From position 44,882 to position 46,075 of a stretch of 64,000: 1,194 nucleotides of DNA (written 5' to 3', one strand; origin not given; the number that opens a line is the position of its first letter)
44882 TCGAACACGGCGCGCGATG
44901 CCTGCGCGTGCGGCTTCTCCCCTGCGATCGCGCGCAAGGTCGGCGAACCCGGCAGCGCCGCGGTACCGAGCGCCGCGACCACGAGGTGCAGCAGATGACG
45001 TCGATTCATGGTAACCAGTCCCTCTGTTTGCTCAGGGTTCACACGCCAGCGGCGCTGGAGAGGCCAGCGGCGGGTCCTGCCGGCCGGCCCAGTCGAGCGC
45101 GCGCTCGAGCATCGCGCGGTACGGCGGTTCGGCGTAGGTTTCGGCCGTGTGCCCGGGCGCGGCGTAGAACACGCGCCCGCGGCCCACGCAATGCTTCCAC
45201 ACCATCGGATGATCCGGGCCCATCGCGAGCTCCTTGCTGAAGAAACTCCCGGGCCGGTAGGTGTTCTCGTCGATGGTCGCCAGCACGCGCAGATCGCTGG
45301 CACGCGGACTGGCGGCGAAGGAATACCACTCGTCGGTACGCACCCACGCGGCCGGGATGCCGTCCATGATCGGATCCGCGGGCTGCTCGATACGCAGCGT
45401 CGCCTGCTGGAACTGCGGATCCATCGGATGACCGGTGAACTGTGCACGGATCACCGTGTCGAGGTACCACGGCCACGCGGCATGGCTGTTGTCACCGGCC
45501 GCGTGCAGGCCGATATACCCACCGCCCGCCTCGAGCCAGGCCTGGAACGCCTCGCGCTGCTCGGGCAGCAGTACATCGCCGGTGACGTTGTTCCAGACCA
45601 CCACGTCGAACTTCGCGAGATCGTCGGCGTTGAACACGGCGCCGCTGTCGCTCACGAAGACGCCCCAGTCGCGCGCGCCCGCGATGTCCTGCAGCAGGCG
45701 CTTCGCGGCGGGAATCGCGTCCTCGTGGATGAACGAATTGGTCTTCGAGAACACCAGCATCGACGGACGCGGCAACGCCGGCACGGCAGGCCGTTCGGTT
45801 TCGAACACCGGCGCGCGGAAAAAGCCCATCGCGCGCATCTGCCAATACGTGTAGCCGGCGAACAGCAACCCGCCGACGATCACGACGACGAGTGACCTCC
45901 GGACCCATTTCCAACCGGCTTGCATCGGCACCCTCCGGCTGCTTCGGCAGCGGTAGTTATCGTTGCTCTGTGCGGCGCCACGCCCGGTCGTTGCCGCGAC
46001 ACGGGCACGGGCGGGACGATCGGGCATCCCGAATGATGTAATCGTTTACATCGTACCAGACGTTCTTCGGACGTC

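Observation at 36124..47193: TonB-receptor-linked six-gene 'oxidise, don't hydrolyse' sugar cluster: candidate 3-keto-glycoside (or cyclitol) catabolic system of unknown substrate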

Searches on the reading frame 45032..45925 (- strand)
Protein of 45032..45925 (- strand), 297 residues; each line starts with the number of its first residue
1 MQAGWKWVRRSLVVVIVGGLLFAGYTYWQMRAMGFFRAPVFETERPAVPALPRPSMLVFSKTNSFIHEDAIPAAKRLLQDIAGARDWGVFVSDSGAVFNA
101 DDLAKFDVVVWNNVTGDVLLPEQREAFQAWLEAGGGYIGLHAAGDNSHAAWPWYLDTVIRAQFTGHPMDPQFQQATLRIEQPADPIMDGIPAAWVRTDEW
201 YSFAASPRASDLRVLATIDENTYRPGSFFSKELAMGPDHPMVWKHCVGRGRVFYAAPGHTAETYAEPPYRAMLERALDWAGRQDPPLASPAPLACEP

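Call 4: search_protein_families(library=pfam, proteins=[window:45032-45925:-], max_evalue=0.01)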
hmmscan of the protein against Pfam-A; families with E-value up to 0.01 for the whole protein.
window:45032-45925:- (297 aa): 2 families
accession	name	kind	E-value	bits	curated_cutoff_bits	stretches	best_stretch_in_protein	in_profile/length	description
PF06283.17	ThuA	-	1.7e-57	195.5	33.4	1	56-280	2-209/209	Trehalose utilisation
PF24157.1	DUF7408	-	0.0015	19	27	0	104-138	36-70/174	Domain of unknown function (DUF7408)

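Call 5: search_protein_families(library=ncbifam, proteins=[window:45032-45925:-], max_evalue=0.01)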
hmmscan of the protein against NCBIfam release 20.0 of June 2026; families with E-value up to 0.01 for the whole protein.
window:45032-45925:- (297 aa): 0 families

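Call 39: search_solved_structures(query=window:45032-45925:-, max_evalue=0.01)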
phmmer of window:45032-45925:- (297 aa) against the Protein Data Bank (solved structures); distinct sequences matched with E-value up to 0.01: 2.
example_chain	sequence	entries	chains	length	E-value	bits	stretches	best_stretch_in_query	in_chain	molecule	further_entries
4jqs_A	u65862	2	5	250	7.2e-18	68.2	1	98-284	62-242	hypothetical protein | Uncharacterized protein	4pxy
4e5v_A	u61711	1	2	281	0.001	21.7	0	102-154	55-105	Putative thua-like protein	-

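Call 52: find_homologous_proteins(query=window:45032-45925:-, max_evalue=0.00001)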
Query window:45032-45925:- (297 aa): 747 proteins with E <= 0.00001 among 2812 candidates; the best 120 are listed.
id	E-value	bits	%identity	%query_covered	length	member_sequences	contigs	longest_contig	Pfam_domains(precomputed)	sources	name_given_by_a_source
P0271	1.9e-185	634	92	100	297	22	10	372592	PF06283.18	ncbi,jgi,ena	jgi:type 1 glutamine amidotransferase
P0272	2.0e-147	509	74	100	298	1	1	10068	PF06283.18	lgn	-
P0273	6.8e-147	507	73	100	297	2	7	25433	PF06283.18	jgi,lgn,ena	-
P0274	1.4e-144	499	71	100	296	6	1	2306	PF06283.18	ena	-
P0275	5.5e-143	494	71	100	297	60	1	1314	PF06283.18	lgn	-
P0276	3.9e-139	481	69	100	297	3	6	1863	PF06283.18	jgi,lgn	-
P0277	4.6e-138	478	69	95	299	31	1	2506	PF06283.18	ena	-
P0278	2.6e-137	475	69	100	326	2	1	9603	PF06283.18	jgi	jgi:type 1 glutamine amidotransferase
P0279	2.8e-136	472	69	100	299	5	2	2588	PF06283.18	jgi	-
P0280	1.3e-134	467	68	100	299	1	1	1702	PF06283.18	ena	-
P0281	6.2e-133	461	66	100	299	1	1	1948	PF06283.18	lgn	-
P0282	1.1e-132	460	66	100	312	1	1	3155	PF06283.18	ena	-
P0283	3.5e-132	459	65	100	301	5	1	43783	PF06283.18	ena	-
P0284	1.4e-130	453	64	100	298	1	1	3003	PF06283.18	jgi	jgi:type 1 glutamine amidotransferase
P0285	3.5e-130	452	65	100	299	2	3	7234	PF06283.18,PF24157.2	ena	-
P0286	9.5e-130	451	66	100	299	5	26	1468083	PF06283.18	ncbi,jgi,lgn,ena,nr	ncbi:MAG: ThuA domain-containing protein [Gammaproteobacteria bacterium]|jgi:type 1 glutamine amidot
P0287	8.0e-129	448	63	100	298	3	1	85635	PF06283.18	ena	-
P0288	1.1e-128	447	66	95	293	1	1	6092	PF06283.18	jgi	jgi:hypothetical protein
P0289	8.4e-128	444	65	96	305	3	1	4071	PF06283.18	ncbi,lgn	-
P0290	4.1e-127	442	62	100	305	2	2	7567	PF06283.18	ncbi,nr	ncbi:MAG: ThuA domain-containing protein [Halioglobus sp.]|nr:ThuA domain-containing protein [Haliog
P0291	4.1e-127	442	67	92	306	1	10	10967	PF06283.18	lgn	-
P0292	5.1e-127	442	64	100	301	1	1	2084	PF06283.18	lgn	-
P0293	9.4e-127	441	64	98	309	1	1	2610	PF06283.18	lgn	-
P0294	1.8e-126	440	63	100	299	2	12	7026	PF06283.18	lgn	-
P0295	5.6e-126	438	61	100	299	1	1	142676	PF06283.18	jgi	-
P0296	2.3e-125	436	65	92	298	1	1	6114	PF06283.18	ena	-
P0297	6.5e-125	435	64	99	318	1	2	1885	PF06283.18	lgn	-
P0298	1.3e-122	427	67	91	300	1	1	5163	PF06283.18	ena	-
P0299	1.5e-122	427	65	96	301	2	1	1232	PF06283.18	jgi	-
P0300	4.1e-122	426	63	90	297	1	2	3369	PF06283.18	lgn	-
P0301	4.7e-122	425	68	85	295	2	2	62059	PF06283.18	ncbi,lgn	-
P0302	7.8e-121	421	64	93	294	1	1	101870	PF06283.18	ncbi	-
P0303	1.6e-120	420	62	100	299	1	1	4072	PF06283.18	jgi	-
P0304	1.9e-120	420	62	92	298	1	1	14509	PF06283.18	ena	-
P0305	4.8e-120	419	66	86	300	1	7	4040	PF06283.18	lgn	-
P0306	5.5e-120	419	61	100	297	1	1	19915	PF06283.18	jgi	-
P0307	8.6e-120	418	61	100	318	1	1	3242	PF06283.18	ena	-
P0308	8.8e-120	418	67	90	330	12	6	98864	PF06283.18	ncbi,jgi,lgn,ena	jgi:type 1 glutamine amidotransferase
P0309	1.7e-116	407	68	85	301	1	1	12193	PF06283.18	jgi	jgi:hypothetical protein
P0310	1.8e-115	404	60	100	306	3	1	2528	PF06283.18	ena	-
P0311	3.7e-115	403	64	90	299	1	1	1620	PF06283.18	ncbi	-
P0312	5.8e-113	395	59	93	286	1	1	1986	PF06283.18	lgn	-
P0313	2.7e-111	390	58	94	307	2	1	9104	PF06283.18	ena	-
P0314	1.8e-109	384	60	92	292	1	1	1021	PF06283.18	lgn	-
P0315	7.7e-108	379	66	81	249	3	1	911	PF06283.18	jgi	jgi:uncharacterized protein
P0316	7.8e-108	379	57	97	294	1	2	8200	PF06283.18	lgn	-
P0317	1.1e-107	378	57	95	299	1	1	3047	PF06283.18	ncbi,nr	ncbi:MAG TPA: ThuA domain-containing protein [Spongiibacteraceae bacterium]|nr:ThuA domain-containin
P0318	2.8e-107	377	56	95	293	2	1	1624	PF06283.18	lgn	-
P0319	5.5e-107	376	54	98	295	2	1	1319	PF06283.18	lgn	-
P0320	1.5e-106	374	57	93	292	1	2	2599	PF06283.18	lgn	-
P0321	4.8e-105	369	57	92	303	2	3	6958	PF06283.18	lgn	-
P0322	1.2e-103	365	56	95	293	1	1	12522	PF06283.18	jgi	jgi:uncharacterized protein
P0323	3.0e-103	364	55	93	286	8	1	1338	PF06283.18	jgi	-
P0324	3.7e-103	363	55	88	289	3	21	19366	PF06283.18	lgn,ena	-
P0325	1.3e-102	361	53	98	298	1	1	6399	PF06283.18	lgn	-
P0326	1.4e-102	361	56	92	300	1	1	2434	PF06283.18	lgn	-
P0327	2.0e-102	361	55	93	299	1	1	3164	PF06283.18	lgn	-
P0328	3.9e-102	360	55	93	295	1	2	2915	PF06283.18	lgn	-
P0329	6.3e-102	359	55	88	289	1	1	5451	PF06283.18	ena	-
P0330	7.0e-102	359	57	94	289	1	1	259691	PF06283.18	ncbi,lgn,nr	ncbi:MAG: Crp/Fnr family transcriptional regulator [Porticoccaceae bacterium]|nr:MAG: Crp/Fnr family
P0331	8.5e-102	359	55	91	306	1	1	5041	PF06283.18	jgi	jgi:type 1 glutamine amidotransferase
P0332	1.9e-101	358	55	88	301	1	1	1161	PF06283.18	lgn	-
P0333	3.7e-101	357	53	93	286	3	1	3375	PF06283.18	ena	-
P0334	4.4e-101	356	56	87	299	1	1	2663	PF06283.18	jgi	jgi:uncharacterized protein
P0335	4.6e-101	356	54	96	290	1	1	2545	PF06283.18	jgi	-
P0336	5.1e-101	356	53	93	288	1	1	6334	PF06283.18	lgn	-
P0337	6.3e-101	356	55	93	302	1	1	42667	PF06283.18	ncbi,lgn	-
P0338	1.3e-100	355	56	87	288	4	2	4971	PF06283.18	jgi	jgi:type 1 glutamine amidotransferase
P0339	1.5e-100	355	52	96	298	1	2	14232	PF06283.18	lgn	-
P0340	2.6e-100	354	54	93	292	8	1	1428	PF06283.18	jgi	jgi:type 1 glutamine amidotransferase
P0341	3.8e-100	353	55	92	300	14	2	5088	PF06283.18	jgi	-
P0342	4.2e-100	353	54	93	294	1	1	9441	PF06283.18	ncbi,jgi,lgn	ncbi:MAG: type 1 glutamine amidotransferase [Halieaceae bacterium]|jgi:type 1 glutamine amidotransfe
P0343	6.4e-100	353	54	93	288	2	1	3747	PF06283.18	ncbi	-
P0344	7.9e-100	352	54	98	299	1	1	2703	PF06283.18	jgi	jgi:uncharacterized protein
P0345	8.7e-100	352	54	98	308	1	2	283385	PF06283.18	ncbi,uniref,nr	ncbi:ThuA domain-containing protein [Aestuariicella hydrocarbonica]|uniref:ThuA domain-containing pr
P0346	1.3e-99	352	54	91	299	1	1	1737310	PF06283.18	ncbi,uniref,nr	ncbi:ThuA domain-containing protein [Pseudomaricurvus sp. HS19]|uniref:ThuA domain-containing protei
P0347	2.7e-99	351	55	89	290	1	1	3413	PF06283.18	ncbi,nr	ncbi:MAG: ThuA domain-containing protein [Pseudomonadales bacterium]|nr:ThuA domain-containing prote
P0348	3.3e-99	350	55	93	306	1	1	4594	PF06283.18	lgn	-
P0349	5.2e-99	350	53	93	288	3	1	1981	PF06283.18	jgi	jgi:type 1 glutamine amidotransferase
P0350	8.1e-99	349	55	86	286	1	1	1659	PF06283.18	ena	-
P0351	1.2e-98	348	56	93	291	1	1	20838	PF06283.18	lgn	-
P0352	1.5e-98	348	55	85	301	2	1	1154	PF06283.18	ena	-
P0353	1.7e-98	348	54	85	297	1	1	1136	PF06283.18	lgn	-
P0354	1.7e-98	348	50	95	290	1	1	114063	PF06283.18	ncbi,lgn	-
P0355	1.8e-98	348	55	93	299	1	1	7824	PF06283.18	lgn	-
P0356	2.4e-98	347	53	96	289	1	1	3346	PF06283.18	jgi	jgi:uncharacterized protein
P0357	2.6e-98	347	53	94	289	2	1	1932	PF06283.18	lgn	-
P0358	2.9e-98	347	53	93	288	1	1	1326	PF06283.18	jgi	jgi:type 1 glutamine amidotransferase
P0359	3.0e-98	347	55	86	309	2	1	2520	PF06283.18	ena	-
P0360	5.1e-98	346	52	95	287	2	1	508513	PF06283.18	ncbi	-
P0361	5.2e-98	346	53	94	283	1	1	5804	PF06283.18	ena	-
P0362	1.5e-97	345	53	87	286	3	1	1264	PF06283.18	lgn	-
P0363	2.3e-97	344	59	82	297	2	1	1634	PF06283.18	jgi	jgi:uncharacterized protein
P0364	3.1e-97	344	54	93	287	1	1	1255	PF06283.18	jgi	-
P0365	3.2e-97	344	67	73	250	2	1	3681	PF06283.18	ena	-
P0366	3.5e-97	344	52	93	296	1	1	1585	PF06283.18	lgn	-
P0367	4.9e-97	343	55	83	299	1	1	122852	PF06283.18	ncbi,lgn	-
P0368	1.1e-96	342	59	85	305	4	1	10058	PF06283.18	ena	-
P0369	1.2e-96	342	59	82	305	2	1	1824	PF06283.18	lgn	-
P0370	1.4e-96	342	51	93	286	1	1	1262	PF06283.18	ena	-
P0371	2.1e-96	341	53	94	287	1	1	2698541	PF06283.18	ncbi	-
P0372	2.8e-96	341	51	96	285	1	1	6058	PF06283.18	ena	-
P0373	3.1e-96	340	60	81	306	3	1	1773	PF06283.18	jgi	jgi:uncharacterized protein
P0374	3.4e-96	340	54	93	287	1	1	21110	PF06283.18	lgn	-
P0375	5.4e-96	340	57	86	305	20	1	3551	PF06283.18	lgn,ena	-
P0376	7.4e-96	339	57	84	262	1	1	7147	PF06283.18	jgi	jgi:type 1 glutamine amidotransferase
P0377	7.8e-96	339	57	86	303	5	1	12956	PF06283.18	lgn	-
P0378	2.6e-95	337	57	87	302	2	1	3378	PF06283.18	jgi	jgi:type 1 glutamine amidotransferase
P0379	5.2e-95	336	59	84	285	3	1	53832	PF06283.18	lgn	-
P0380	9.3e-95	336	54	90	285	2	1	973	PF06283.18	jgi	jgi:type 1 glutamine amidotransferase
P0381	1.1e-94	335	59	82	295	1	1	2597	PF06283.18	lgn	-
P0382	1.2e-94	335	57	84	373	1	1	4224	PF06283.18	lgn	-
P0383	1.2e-94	335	56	87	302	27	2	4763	PF06283.18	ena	-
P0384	1.2e-94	335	51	93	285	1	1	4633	PF06283.18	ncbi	-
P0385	1.4e-94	335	52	98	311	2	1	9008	PF06283.18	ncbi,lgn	-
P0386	2.9e-94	334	53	94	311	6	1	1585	PF06283.18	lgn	-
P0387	3.0e-94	334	52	99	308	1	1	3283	PF06283.18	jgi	-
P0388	5.0e-94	333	58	82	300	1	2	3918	PF06283.18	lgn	-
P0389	5.8e-94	333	59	82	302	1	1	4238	PF06283.18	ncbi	ncbi:MAG: ThuA domain-containing protein [Rhizorhabdus sp.]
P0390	6.2e-94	333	53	92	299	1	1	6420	PF06283.18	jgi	-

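Call 53: find_encoding_contigs(protein=P0346, flank=9000, max_places=1)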
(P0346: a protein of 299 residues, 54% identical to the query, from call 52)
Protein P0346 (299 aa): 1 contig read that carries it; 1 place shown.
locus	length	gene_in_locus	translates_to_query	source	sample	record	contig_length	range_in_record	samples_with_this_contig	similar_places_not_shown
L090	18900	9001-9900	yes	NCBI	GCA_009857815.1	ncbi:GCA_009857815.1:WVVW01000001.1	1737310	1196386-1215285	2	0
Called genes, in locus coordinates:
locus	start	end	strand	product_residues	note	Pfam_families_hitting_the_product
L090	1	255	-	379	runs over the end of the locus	PF01612:DNA_pol_A_exo1, PF00570:HRDC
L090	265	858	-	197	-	PF21176:RecR_HhH, PF02132:RecR_ZnF, PF01751:Toprim, PF13662:Toprim_4, PF21175:RecR_C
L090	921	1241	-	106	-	PF02575:YbaB_DNA_bd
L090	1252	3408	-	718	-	PF05496:RuvB_N (weak), PF07728:AAA_5 (faint), PF13177:DNA_pol3_delta2, PF13191:AAA_16 (weak), PF00004:AAA, PF22608:DNAX_ATPase_lid, PF12169:DNA_pol3_gamma3, PF12170:DNA_pol3_tau_5, +1 more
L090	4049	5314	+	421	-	-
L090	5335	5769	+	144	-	-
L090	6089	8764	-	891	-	PF07715:Plug, PF00593:TonB_dep_Rec_b-barrel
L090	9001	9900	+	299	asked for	PF06283:ThuA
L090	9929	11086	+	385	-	PF01408:GFO_IDH_MocA, PF22725:GFO_IDH_MocA_C3, PF02894:GFO_IDH_MocA_C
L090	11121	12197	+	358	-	PF01261:AP_endonuc_2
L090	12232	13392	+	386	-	PF06283:ThuA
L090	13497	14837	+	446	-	PF07690:MFS_1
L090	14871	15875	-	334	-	PF00356:LacI, PF00532:Peripla_BP_1, PF13407:Peripla_BP_4, PF13377:Peripla_BP_3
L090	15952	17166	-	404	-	PF01738:DLH, PF20434:BD-FAE (faint), PF00326:Peptidase_S9 (faint), PF07859:Abhydrolase_3 (weak)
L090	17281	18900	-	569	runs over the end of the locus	PF00732:GMC_oxred_N, PF01266:DAO (weak), PF05199:GMC_oxred_C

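Call 54: find_encoding_contigs(protein=P0286, flank=9000, max_places=1)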
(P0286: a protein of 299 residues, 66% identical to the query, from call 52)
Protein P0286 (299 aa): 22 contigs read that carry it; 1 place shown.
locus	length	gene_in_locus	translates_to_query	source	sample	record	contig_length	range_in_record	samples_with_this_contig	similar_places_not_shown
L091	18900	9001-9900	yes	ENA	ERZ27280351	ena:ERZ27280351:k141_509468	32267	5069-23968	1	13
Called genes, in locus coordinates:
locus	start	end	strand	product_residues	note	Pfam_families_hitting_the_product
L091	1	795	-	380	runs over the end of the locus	PF01070:FMN_dh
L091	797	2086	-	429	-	PF01261:AP_endonuc_2 (weak)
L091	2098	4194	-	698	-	PF00596:Aldolase_II, PF00106:adh_short, PF08659:KR, PF13561:adh_short_C2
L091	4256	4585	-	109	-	-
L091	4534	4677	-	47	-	-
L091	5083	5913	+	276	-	PF01325:Fe_dep_repress (faint), PF08220:HTH_DeoR, PF08279:HTH_11 (weak), PF00455:DeoRC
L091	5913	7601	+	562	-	-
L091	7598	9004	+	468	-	PF00370:FGGY_N, PF21546:FGGY_C_2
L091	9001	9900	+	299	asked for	PF06283:ThuA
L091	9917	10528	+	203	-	PF13618:Gluconate_2-dh3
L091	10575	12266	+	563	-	PF00732:GMC_oxred_N, PF05199:GMC_oxred_C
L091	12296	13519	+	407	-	PF01306:LacY_symp (weak), PF03825:Nuc_H_symport, PF07690:MFS_1 (weak), PF12832:MFS_1_like, PF07690:MFS_1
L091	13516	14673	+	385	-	PF01408:GFO_IDH_MocA, PF02894:GFO_IDH_MocA_C, PF22725:GFO_IDH_MocA_C3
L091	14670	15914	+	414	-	PF01261:AP_endonuc_2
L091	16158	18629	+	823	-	PF07715:Plug, PF00593:TonB_dep_Rec_b-barrel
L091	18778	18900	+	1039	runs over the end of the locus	PF17132:Glyco_hydro_106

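Call 55: find_encoding_contigs(protein=P0371, flank=9000, max_places=1)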
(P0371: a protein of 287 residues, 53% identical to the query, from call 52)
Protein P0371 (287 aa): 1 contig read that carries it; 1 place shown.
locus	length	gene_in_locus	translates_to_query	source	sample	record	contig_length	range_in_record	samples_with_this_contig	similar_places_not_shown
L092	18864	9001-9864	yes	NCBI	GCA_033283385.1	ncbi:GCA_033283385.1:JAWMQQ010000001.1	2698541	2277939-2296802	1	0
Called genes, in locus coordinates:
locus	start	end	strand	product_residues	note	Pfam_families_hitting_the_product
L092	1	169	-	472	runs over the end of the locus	PF00370:FGGY_N, PF21546:FGGY_C_2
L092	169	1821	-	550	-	-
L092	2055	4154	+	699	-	PF00596:Aldolase_II, PF00106:adh_short, PF08659:KR, PF13561:adh_short_C2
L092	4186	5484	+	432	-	PF01261:AP_endonuc_2 (weak)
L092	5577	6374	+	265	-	PF08220:HTH_DeoR, PF00455:DeoRC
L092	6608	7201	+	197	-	PF13618:Gluconate_2-dh3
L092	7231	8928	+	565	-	PF00732:GMC_oxred_N, PF01266:DAO (weak), PF05199:GMC_oxred_C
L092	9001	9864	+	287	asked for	PF06283:ThuA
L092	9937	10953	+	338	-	PF00356:LacI, PF00532:Peripla_BP_1, PF13407:Peripla_BP_4, PF13377:Peripla_BP_3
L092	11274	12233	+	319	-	PF01738:DLH (faint), PF00326:Peptidase_S9 (faint), PF07859:Abhydrolase_3 (weak), PF20434:BD-FAE (weak)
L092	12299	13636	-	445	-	PF07690:MFS_1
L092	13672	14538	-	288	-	PF01261:AP_endonuc_2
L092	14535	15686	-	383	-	PF06283:ThuA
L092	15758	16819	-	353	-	PF01261:AP_endonuc_2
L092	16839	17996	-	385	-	PF01408:GFO_IDH_MocA, PF22725:GFO_IDH_MocA_C3, PF02894:GFO_IDH_MocA_C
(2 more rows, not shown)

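Call 57: find_encoding_contigs(protein=P0345, flank=10000, max_places=1)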
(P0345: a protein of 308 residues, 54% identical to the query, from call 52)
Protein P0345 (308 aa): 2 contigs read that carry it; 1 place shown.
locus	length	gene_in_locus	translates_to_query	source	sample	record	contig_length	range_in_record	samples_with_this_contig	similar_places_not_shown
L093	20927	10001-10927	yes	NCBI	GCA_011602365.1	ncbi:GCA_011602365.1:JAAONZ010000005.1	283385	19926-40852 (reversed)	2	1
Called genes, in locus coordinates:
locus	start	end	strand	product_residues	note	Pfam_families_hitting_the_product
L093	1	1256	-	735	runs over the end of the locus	PF00801:PKD (weak), PF18911:PKD_4 (faint)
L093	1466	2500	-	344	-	PF00135:COesterase, PF20434:BD-FAE, PF07859:Abhydrolase_3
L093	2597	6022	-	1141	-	PF17132:Glyco_hydro_106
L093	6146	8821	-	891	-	PF07715:Plug, PF00593:TonB_dep_Rec_b-barrel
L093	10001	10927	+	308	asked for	PF06283:ThuA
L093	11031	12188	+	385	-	PF01408:GFO_IDH_MocA, PF22725:GFO_IDH_MocA_C3, PF02894:GFO_IDH_MocA_C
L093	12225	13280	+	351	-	PF01261:AP_endonuc_2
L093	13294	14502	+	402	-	PF06283:ThuA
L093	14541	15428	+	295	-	PF01261:AP_endonuc_2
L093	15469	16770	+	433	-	PF07690:MFS_1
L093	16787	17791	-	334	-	PF00356:LacI, PF00532:Peripla_BP_1, PF13407:Peripla_BP_4, PF13377:Peripla_BP_3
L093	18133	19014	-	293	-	PF06283:ThuA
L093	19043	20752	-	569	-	PF00732:GMC_oxred_N, PF01266:DAO (weak), PF13450:NAD_binding_8 (faint), PF05199:GMC_oxred_C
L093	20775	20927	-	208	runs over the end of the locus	PF13618:Gluconate_2-dh3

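Call 58: find_encoding_contigs(protein=P0287, flank=10000, max_places=1)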
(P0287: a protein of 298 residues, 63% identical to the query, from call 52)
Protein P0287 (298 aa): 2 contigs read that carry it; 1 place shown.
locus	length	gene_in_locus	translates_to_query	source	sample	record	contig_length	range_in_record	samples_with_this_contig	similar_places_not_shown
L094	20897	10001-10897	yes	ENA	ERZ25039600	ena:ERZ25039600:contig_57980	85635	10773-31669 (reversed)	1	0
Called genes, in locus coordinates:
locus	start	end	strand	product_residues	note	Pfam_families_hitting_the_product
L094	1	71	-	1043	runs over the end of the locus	PF17132:Glyco_hydro_106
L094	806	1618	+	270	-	PF05721:PhyH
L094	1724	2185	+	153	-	PF13577:SnoaL_4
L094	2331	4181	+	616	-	PF12228:DUF3604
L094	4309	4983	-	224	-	PF00657:Lipase_GDSL (faint), PF13472:Lipase_GDSL_2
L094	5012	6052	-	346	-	PF00356:LacI, PF13407:Peripla_BP_4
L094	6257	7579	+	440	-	PF01261:AP_endonuc_2 (weak), PF27526:XylA2_C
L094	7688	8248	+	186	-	PF13618:Gluconate_2-dh3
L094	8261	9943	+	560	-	PF00732:GMC_oxred_N, PF00890:FAD_binding_2 (faint), PF01266:DAO (faint), PF07992:Pyr_redox_2 (faint), PF13738:Pyr_redox_3 (faint), PF05199:GMC_oxred_C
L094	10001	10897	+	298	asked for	PF06283:ThuA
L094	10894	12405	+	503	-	PF00370:FGGY_N, PF02782:FGGY_C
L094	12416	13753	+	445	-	PF07690:MFS_1, PF00854:PTR2 (weak)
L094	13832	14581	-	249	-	PF00106:adh_short, PF01370:Epimerase (weak), PF08659:KR (faint), PF13561:adh_short_C2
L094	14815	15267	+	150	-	PF00903:Glyoxalase (weak), PF13669:Glyoxalase_4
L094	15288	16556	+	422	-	PF13469:Sulfotransfer_3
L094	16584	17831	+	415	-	PF00753:Lactamase_B, PF14863:Alkyl_sulf_dimr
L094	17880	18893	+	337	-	PF08240:ADH_N, PF16912:Glu_dehyd_C, PF00107:ADH_zinc_N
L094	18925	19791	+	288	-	PF00296:Bac_luciferase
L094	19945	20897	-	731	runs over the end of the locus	PF07715:Plug, PF00593:TonB_dep_Rec_b-barrel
